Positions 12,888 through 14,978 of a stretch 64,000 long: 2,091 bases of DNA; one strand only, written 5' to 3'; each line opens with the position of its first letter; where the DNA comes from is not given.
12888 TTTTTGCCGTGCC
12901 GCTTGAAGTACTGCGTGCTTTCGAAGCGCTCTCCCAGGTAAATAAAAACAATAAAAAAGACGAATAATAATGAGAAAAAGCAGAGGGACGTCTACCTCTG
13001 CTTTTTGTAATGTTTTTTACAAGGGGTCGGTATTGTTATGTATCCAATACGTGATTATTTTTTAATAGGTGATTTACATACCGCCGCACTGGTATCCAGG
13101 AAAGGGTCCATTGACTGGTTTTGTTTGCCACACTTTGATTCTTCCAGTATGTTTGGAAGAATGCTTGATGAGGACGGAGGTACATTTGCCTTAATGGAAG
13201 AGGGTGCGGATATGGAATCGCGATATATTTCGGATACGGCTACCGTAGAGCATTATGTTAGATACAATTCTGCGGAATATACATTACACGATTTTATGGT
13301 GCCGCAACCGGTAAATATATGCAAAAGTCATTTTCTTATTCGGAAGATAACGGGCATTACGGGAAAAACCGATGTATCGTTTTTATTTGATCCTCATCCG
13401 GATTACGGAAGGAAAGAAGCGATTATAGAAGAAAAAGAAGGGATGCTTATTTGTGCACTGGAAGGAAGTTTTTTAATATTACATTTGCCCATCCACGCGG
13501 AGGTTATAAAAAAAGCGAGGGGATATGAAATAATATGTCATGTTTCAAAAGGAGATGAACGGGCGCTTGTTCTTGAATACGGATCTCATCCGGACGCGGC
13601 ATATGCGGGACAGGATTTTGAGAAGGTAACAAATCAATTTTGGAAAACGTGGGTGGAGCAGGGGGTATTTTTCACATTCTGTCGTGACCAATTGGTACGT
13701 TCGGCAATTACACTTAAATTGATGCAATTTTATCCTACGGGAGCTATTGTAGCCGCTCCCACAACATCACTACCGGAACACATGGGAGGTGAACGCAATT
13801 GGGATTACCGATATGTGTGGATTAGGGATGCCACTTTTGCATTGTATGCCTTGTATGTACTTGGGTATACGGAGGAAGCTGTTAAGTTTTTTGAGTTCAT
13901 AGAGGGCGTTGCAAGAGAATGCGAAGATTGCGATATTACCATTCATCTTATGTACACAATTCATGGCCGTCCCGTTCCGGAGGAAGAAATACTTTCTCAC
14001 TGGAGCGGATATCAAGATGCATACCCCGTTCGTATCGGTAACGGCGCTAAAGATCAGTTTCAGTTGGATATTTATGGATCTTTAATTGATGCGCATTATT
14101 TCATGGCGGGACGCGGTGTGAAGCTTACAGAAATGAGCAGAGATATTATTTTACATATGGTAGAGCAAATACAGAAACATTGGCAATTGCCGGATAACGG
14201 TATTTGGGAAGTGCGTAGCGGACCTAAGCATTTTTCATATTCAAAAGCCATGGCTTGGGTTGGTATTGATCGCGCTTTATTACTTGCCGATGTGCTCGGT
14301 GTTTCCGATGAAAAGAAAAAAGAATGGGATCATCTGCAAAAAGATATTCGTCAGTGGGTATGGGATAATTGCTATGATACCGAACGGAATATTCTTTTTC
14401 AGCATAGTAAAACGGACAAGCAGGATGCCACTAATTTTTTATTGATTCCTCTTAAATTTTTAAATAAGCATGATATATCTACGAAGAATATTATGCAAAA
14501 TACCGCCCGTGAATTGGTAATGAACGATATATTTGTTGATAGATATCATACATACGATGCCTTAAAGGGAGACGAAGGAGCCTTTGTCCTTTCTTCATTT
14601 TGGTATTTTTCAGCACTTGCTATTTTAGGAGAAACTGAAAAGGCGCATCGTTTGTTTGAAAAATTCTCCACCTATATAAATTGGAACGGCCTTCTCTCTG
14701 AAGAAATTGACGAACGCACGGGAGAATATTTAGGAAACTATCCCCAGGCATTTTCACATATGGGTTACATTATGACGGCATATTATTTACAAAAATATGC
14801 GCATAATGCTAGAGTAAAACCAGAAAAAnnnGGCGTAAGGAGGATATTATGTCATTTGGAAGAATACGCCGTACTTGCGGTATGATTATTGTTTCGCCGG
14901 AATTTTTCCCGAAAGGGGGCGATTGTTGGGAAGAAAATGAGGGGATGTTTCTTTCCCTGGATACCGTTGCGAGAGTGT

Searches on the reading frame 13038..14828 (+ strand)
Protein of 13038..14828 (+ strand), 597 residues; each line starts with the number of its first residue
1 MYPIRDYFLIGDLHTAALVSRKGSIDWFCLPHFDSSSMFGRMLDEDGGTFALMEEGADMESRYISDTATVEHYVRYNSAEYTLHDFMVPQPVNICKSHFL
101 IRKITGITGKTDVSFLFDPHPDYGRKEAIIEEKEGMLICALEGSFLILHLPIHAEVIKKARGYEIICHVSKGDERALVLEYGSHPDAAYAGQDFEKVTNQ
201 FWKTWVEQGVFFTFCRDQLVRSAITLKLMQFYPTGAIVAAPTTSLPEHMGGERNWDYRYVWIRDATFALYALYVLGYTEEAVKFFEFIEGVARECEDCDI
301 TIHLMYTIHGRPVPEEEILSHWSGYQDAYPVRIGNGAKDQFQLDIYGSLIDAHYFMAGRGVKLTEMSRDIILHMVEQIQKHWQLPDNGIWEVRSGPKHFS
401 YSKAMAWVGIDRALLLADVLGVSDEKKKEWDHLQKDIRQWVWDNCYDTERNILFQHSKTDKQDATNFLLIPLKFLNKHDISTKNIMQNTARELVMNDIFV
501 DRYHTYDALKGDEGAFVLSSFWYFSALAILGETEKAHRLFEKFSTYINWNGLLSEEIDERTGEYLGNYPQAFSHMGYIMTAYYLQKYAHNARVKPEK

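Call 81: find_encoding_contigs(protein=window:13038-14828:+, flank=10000, max_places=1)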
Protein window:13038-14828:+ (597 aa): 5 contigs read that carry it; 1 place shown.
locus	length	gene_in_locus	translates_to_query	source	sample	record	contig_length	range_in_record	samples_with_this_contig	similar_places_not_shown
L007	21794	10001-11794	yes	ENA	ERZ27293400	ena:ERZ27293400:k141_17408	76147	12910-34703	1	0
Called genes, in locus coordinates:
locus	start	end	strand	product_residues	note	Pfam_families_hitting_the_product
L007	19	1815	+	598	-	PF00009:GTP_EFTU, PF01926:MMR_HSR1 (weak), PF22042:EF-G_D2, PF03144:GTP_EFTU_D2, PF00679:EFG_C, PF21018:BipA_C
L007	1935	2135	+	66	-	PF00313:CSD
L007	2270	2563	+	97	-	-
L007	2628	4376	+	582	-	PF00664:ABC_membrane, PF00005:ABC_tran, PF02463:SMC_N (faint)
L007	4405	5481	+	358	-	PF11141:DUF2914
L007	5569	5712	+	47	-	-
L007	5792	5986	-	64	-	-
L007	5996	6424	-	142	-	PF00856:SET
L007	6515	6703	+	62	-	-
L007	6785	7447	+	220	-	PF00753:Lactamase_B (weak), PF13483:Lactamase_B_3, PF12706:Lactamase_B_2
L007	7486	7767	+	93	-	-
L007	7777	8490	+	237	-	PF01182:Glucosamine_iso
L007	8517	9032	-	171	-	PF07963:N_methyl (weak), PF08334:T2SSG (weak)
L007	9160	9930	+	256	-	PF01145:Band_7, PF13421:Band_7_1 (weak)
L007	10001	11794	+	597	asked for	PF19291:TREH_N, PF00723:Glyco_hydro_15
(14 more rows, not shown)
